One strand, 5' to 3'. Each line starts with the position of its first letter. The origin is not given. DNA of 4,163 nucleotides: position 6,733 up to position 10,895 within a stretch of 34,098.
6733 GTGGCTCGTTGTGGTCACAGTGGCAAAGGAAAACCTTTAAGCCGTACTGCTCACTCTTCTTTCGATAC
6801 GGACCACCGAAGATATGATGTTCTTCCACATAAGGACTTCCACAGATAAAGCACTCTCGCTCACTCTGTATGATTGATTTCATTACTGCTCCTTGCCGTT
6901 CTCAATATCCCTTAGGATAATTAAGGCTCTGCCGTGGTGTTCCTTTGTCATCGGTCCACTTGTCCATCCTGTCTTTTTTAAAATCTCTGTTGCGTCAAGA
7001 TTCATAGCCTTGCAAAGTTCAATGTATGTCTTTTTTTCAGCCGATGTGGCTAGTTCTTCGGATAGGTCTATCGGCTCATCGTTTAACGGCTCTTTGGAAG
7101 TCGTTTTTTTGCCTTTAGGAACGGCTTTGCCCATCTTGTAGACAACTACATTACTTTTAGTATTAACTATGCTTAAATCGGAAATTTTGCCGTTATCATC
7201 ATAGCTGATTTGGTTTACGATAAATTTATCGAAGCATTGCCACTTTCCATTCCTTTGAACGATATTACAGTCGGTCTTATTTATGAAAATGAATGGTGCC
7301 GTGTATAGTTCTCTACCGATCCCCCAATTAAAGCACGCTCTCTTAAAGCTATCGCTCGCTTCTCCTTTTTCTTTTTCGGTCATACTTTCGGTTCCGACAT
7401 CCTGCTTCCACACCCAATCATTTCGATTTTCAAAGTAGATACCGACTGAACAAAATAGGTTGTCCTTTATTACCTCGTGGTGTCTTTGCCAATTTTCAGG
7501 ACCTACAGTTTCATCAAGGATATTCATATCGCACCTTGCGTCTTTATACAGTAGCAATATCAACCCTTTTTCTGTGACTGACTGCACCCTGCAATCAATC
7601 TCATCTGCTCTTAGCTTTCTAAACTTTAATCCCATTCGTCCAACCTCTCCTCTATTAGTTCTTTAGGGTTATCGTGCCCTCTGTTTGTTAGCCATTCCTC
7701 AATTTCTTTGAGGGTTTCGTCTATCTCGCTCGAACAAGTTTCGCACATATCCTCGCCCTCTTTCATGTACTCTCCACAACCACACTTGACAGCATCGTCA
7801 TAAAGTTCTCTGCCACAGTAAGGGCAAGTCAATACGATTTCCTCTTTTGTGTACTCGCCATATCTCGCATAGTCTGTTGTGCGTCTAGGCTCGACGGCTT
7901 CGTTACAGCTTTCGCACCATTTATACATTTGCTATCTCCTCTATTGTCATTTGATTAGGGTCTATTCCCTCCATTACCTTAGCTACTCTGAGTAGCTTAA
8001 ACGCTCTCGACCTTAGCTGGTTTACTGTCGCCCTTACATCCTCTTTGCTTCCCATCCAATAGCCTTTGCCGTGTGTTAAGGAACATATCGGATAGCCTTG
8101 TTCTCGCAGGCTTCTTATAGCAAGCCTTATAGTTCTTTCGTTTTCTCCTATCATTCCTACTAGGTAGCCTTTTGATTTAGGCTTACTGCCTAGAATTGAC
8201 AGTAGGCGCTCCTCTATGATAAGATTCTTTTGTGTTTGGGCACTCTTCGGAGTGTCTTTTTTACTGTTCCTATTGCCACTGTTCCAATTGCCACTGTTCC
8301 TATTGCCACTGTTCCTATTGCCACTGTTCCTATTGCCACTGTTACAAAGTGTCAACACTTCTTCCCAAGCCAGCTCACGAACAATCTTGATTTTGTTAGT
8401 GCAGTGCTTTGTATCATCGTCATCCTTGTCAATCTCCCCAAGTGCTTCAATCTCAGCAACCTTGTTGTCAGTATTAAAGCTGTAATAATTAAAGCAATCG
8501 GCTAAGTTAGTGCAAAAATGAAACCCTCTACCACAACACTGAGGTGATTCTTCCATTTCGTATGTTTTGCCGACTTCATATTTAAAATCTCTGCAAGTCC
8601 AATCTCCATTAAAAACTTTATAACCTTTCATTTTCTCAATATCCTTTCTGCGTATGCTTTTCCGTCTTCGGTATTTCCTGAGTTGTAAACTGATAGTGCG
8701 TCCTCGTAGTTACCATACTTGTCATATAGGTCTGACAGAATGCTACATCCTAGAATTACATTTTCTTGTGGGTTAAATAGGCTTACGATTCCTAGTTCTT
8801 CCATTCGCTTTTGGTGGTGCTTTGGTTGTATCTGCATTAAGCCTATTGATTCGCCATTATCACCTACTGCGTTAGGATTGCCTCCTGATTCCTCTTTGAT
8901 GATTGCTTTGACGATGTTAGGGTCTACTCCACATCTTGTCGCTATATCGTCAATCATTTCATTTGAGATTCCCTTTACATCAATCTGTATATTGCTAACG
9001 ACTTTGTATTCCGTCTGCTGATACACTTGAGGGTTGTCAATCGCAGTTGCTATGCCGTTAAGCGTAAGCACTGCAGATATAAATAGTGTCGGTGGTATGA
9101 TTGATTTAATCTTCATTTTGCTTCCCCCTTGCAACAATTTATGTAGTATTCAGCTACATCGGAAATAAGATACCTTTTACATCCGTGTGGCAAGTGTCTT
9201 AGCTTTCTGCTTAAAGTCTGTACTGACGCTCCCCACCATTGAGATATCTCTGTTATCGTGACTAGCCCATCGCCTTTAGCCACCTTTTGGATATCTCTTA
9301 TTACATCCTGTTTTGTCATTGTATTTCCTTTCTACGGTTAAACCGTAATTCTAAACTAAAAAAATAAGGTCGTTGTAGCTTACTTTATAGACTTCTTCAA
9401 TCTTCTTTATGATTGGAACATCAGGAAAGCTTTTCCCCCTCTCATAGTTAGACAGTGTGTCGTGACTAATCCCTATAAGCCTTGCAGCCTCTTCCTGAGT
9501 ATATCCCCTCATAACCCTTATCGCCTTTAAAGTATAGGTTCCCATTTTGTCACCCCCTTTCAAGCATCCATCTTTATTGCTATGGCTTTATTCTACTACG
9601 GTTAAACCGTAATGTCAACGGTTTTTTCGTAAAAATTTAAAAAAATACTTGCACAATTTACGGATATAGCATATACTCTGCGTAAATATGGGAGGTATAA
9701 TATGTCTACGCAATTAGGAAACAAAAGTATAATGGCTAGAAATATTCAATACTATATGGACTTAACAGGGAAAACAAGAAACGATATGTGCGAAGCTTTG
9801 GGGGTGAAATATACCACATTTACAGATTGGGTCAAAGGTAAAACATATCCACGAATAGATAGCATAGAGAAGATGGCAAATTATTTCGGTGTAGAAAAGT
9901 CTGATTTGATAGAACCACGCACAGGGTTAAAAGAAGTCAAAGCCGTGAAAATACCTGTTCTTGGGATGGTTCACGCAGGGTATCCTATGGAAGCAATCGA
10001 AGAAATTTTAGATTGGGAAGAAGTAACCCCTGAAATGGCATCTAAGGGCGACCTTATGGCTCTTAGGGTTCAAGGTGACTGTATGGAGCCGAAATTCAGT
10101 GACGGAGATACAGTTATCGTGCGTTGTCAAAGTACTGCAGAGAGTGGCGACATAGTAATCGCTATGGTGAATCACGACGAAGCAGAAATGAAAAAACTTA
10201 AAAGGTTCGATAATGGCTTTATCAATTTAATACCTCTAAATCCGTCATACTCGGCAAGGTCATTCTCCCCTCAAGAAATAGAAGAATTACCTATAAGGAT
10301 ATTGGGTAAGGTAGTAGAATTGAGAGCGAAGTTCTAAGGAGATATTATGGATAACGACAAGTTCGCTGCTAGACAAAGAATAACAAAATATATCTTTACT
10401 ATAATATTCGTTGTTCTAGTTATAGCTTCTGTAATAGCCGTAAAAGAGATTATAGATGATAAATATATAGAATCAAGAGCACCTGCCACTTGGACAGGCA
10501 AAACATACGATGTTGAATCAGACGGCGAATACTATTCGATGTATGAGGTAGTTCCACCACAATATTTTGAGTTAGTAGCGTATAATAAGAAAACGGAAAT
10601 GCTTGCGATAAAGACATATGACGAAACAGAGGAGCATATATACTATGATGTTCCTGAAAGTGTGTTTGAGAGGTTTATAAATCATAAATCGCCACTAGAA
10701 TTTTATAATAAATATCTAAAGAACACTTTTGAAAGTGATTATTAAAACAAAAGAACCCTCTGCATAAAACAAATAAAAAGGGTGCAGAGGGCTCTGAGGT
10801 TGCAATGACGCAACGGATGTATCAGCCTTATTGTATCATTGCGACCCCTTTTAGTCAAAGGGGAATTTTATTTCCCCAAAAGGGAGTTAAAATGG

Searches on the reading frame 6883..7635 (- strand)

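Call 84: search_protein_families(library=pfam, proteins=[window:6883-7635:-], max_evalue=0.001)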
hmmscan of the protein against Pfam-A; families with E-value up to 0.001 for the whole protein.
window:6883-7635:- (250 aa): 1 family
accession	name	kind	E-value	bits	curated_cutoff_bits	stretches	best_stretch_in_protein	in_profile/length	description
PF04098.21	Rad52_Rad22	-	3.5e-05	24.2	20.3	0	74-115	96-139/153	Rad52/22 family double-strand break repair protein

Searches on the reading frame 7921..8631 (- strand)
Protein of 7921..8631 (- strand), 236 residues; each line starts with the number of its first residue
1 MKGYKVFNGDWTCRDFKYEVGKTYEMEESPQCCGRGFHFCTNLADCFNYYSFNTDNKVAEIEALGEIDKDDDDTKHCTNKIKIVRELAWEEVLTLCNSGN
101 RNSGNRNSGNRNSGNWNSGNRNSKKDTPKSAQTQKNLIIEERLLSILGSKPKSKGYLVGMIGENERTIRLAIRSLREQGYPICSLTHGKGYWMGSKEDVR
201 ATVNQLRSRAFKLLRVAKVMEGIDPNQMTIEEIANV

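Call 84: search_protein_families(library=pfam, proteins=[window:7921-8631:-], max_evalue=0.001)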
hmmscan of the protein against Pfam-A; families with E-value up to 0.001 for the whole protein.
window:7921-8631:- (236 aa): 1 family
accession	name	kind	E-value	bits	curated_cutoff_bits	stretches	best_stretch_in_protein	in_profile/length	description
PF24703.2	DUF7666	-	7e-37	126.3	27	1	1-93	1-93/95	Domain of unknown function (DUF7666)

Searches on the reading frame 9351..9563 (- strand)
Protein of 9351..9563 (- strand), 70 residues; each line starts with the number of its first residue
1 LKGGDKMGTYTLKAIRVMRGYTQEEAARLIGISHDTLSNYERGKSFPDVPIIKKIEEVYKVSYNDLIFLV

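Call 84: search_protein_families(library=pfam, proteins=[window:9351-9563:-], max_evalue=0.001)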
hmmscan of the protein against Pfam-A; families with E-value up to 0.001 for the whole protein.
window:9351-9563:- (70 aa): 4 families
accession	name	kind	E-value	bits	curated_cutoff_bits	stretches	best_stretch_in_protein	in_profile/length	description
PF01381.28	HTH_3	-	4.8e-16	59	23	1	12-65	1-54/55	Helix-turn-helix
PF12844.13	HTH_19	-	9.1e-11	41.9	30.2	1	11-67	3-59/64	Helix-turn-helix domain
PF13560.12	HTH_31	-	1.2e-10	41.9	27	1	11-62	5-57/64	Helix-turn-helix domain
PF15731.11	MqsA_antitoxin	-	0.00035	21.1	30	1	11-55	73-117/131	Antitoxin component of bacterial toxin-antitoxin system, MqsA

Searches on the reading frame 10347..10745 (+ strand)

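Call 84: search_protein_families(library=pfam, proteins=[window:10347-10745:+], max_evalue=0.001)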
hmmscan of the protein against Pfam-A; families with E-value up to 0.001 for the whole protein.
window:10347-10745:+ (132 aa): 1 family
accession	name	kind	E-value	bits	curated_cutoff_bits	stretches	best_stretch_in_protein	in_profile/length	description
PF13619.11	KTSC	-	1.8e-07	31.2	25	1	77-128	8-58/58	KTSC domain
